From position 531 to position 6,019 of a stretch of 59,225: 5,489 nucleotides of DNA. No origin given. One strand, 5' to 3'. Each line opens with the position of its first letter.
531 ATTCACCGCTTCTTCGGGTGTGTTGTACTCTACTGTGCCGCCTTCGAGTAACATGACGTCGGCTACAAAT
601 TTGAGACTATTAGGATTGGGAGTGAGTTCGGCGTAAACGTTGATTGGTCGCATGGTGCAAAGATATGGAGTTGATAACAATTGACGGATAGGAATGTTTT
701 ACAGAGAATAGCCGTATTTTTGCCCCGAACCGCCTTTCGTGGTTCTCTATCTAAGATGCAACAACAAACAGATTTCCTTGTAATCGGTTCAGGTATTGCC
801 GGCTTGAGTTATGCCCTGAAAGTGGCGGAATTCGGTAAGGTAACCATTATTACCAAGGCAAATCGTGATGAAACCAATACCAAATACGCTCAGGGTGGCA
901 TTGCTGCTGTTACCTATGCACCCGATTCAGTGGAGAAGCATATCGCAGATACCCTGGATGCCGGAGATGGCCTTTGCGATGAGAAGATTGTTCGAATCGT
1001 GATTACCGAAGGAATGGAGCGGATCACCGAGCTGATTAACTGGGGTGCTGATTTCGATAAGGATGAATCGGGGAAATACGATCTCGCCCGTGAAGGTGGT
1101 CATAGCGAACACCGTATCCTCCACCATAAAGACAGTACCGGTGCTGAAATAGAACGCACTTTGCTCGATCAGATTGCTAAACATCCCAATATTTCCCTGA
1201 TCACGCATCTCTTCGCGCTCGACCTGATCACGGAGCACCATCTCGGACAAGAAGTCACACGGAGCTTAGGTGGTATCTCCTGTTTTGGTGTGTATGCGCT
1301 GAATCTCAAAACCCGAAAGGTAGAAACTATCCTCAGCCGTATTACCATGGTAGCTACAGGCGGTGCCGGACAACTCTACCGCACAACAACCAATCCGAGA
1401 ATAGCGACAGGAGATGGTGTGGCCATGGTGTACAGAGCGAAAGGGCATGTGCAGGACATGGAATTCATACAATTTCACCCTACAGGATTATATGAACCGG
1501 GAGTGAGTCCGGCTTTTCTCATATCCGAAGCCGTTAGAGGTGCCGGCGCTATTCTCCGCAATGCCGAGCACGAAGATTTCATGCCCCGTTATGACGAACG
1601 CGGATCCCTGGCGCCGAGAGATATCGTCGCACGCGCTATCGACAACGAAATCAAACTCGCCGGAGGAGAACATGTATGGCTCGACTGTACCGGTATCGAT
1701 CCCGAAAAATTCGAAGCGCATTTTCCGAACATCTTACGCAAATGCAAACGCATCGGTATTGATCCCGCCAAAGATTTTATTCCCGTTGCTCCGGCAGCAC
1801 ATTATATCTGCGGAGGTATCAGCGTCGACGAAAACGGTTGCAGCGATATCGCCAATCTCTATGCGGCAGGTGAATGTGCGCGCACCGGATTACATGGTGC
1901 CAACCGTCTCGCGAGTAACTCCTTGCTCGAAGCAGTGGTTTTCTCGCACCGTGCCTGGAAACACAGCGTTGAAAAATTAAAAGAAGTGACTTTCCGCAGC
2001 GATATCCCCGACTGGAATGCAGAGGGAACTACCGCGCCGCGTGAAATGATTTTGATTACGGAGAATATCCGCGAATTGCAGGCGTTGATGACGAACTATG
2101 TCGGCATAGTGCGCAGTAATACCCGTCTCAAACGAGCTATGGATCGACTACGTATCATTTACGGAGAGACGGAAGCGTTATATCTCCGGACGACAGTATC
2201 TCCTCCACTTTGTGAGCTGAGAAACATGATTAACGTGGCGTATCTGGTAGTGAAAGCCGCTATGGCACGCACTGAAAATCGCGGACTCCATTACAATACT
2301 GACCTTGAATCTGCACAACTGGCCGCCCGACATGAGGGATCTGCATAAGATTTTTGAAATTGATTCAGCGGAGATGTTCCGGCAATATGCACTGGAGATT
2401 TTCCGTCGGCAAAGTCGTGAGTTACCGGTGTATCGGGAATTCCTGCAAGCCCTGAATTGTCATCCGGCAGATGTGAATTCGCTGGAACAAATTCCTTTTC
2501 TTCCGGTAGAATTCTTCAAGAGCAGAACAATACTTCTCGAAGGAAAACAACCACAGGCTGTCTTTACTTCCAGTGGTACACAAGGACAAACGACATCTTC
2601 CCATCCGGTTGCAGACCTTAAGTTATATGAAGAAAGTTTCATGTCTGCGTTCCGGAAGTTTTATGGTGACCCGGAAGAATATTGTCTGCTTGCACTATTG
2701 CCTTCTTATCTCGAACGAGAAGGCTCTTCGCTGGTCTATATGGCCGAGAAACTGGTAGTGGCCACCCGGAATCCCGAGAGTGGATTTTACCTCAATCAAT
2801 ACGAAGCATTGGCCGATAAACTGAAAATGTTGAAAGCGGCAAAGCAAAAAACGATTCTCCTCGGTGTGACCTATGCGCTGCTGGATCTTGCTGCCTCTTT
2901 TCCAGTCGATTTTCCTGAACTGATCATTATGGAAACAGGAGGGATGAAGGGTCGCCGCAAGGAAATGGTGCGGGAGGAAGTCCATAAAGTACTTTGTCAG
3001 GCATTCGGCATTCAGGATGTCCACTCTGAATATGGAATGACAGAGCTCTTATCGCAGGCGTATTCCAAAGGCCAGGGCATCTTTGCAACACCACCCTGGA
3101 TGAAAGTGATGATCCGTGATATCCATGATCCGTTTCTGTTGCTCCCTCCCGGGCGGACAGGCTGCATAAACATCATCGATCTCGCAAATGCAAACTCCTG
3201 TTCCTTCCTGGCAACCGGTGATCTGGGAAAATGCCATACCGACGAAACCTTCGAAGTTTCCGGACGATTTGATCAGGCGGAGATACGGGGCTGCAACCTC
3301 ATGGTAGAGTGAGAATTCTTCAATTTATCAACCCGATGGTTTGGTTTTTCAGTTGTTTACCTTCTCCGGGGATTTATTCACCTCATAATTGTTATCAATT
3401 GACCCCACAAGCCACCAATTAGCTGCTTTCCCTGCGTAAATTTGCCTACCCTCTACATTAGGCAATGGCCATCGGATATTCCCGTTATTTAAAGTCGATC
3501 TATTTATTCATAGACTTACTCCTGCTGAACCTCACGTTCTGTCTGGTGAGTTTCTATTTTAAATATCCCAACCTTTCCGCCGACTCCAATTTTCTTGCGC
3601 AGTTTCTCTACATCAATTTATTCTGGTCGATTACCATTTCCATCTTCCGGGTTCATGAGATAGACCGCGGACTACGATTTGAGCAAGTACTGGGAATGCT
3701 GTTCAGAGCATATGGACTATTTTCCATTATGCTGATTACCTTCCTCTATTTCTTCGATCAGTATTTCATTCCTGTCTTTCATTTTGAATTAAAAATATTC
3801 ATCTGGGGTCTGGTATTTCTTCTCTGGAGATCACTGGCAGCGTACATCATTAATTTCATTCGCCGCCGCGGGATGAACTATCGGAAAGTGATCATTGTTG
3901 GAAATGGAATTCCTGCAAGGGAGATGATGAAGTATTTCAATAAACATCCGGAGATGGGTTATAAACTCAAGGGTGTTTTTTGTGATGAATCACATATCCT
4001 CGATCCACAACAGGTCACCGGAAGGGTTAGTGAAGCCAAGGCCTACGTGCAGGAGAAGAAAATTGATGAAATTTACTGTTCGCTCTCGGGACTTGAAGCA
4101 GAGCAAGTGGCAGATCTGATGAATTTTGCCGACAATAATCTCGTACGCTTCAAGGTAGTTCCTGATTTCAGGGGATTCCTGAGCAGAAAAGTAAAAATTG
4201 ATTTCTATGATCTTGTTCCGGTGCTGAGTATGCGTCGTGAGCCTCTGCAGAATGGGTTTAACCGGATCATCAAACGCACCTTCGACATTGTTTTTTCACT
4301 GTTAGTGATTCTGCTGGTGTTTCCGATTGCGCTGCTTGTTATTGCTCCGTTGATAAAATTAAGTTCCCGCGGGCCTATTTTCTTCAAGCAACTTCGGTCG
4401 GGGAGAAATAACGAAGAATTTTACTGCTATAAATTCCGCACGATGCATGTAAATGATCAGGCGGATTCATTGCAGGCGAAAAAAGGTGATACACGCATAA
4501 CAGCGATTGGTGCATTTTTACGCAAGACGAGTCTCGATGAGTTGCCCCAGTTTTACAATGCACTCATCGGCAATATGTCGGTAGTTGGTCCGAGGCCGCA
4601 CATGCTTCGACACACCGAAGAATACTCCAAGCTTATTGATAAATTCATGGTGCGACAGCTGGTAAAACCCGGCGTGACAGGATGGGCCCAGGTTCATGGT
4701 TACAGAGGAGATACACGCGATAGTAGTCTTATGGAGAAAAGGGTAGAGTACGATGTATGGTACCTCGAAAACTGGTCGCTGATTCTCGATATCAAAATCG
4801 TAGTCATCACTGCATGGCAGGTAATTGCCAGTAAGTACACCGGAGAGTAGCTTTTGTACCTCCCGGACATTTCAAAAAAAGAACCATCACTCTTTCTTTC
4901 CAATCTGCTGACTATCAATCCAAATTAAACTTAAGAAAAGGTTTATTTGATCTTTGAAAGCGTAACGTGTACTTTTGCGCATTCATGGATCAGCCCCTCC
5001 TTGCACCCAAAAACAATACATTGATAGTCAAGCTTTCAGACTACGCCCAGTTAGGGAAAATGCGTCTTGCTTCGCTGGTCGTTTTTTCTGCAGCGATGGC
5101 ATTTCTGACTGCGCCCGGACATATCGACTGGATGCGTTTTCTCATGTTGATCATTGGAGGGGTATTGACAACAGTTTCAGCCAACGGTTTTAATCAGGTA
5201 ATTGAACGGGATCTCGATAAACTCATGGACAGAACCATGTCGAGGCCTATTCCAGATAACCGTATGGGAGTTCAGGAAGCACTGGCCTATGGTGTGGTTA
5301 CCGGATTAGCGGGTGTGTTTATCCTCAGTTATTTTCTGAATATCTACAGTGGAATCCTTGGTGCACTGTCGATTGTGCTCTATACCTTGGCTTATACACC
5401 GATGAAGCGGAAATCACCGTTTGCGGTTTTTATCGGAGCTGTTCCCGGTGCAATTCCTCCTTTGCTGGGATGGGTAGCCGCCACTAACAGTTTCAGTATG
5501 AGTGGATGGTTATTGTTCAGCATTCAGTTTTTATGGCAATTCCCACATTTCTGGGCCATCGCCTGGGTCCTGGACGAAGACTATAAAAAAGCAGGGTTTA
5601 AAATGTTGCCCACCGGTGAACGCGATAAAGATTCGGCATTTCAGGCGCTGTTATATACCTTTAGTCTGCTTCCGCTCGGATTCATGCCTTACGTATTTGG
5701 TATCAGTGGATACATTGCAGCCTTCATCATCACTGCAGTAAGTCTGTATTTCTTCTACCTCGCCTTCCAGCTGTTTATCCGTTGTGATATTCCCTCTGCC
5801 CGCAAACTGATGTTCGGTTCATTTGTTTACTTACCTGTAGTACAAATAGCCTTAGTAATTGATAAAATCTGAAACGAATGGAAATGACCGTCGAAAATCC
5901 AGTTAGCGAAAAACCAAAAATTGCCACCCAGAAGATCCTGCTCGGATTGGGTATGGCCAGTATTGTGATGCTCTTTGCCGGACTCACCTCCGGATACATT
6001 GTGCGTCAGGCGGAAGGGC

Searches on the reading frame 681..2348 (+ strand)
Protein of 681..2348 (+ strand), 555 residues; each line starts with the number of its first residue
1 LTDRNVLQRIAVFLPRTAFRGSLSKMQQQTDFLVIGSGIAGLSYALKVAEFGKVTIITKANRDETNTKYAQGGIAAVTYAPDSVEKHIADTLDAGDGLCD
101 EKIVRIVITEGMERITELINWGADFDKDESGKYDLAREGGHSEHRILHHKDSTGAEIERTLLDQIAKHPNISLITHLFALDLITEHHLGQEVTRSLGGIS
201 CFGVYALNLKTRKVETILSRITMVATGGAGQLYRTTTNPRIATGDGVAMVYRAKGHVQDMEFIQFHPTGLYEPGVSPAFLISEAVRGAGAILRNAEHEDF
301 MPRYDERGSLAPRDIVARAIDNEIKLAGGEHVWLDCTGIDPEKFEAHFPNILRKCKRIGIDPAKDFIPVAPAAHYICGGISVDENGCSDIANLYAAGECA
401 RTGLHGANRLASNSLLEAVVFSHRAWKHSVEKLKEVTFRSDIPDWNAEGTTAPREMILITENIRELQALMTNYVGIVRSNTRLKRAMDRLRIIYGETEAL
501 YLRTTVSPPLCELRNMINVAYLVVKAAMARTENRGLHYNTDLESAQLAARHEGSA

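Call 59: search_protein_families(library=pfam, proteins=[window:681-2345:+], max_evalue=0.001)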
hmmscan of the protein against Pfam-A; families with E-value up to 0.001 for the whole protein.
window:681-2345:+ (555 aa): 4 families
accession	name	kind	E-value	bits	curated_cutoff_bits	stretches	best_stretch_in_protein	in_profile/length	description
PF00890.30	FAD_binding_2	-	4.1e-95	319.9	20.4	1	31-415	1-414/414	FAD binding domain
PF02910.25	Succ_DH_flav_C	-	7e-12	45.9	20.8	1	464-543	2-87/130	Fumarate reductase flavoprotein C-term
PF01266.30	DAO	-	4.4e-08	33.5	27.9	1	31-164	1-121/353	FAD dependent oxidoreductase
PF07992.20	Pyr_redox_2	-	1.8e-07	31.3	26.1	0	31-76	2-44/291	Pyridine nucleotide-disulphide oxidoreductase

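Call 70: find_encoding_contigs(protein=window:681-2348:+, flank=10000, max_places=1)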
Protein window:681-2348:+ (555 aa): 4 contigs read that carry it; 1 place shown.
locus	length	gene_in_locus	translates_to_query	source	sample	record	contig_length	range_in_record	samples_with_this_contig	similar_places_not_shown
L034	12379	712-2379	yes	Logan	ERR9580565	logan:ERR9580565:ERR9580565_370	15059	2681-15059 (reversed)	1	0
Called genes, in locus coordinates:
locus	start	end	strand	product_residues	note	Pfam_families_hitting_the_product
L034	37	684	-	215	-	PF08712:Nfu_N, PF01106:NifU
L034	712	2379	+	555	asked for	PF00890:FAD_binding_2, PF01266:DAO, PF07992:Pyr_redox_2 (faint), PF02910:Succ_DH_flav_C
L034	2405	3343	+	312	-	PF04443:LuxE (faint)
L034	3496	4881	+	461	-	PF13727:CoA_binding_3, PF02397:Bac_transf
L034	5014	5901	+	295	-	PF01040:UbiA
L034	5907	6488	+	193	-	PF00510:COX3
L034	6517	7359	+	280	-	PF00510:COX3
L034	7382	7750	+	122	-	PF03626:COX4_pro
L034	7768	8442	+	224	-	PF02630:SCO1-SenC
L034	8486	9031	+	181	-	PF04238:DUF420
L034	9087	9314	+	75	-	-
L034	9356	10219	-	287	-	PF20376:DUF6671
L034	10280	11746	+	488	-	PF00180:Iso_dh, PF18324:Isocitrate_DH_C_bact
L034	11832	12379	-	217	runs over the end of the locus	PF01325:Fe_dep_repress, PF02742:Fe_dep_repr_C, PF04023:FeoA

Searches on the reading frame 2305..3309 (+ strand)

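Call 59: search_protein_families(library=pfam, proteins=[window:2305-3309:+], max_evalue=0.001)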
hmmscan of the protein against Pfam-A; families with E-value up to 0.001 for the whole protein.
window:2305-3309:+ (335 aa): 1 family
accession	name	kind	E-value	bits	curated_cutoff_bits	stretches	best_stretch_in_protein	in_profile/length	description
PF04443.18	LuxE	-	1.7e-11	44.1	24.9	1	185-333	222-385/391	Acyl-protein synthetase, LuxE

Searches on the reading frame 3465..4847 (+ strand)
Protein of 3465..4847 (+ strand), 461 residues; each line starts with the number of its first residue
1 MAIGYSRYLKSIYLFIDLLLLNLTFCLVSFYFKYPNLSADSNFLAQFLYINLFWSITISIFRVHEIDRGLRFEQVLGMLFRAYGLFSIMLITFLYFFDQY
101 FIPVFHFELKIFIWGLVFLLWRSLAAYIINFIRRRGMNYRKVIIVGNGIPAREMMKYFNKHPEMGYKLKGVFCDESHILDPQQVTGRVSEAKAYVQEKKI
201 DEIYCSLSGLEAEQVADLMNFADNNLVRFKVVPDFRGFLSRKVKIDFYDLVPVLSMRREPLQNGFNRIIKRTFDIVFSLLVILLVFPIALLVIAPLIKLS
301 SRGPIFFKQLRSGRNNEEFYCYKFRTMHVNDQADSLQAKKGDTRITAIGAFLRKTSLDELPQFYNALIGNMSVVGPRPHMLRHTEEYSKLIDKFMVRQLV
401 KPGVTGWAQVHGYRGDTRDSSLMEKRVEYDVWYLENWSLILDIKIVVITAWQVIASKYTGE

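Call 59: search_protein_families(library=pfam, proteins=[window:3465-4847:+], max_evalue=0.001)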
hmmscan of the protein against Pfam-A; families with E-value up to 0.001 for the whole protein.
window:3465-4847:+ (461 aa): 2 families
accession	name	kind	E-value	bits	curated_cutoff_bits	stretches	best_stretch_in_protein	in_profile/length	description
PF02397.22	Bac_transf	-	6.5e-66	221.7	27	1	270-454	1-178/179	Bacterial sugar transferase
PF13727.12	CoA_binding_3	-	3.1e-15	57.1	25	1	63-233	5-175/175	CoA-binding domain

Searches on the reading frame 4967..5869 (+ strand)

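Call 59: search_protein_families(library=pfam, proteins=[window:4967-5869:+], max_evalue=0.001)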
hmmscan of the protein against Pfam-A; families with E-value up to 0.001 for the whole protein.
window:4967-5869:+ (301 aa): 1 family
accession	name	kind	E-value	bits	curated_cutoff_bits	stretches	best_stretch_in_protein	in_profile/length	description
PF01040.23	UbiA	-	1.2e-59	202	34.2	1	38-285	2-248/250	UbiA prenyltransferase family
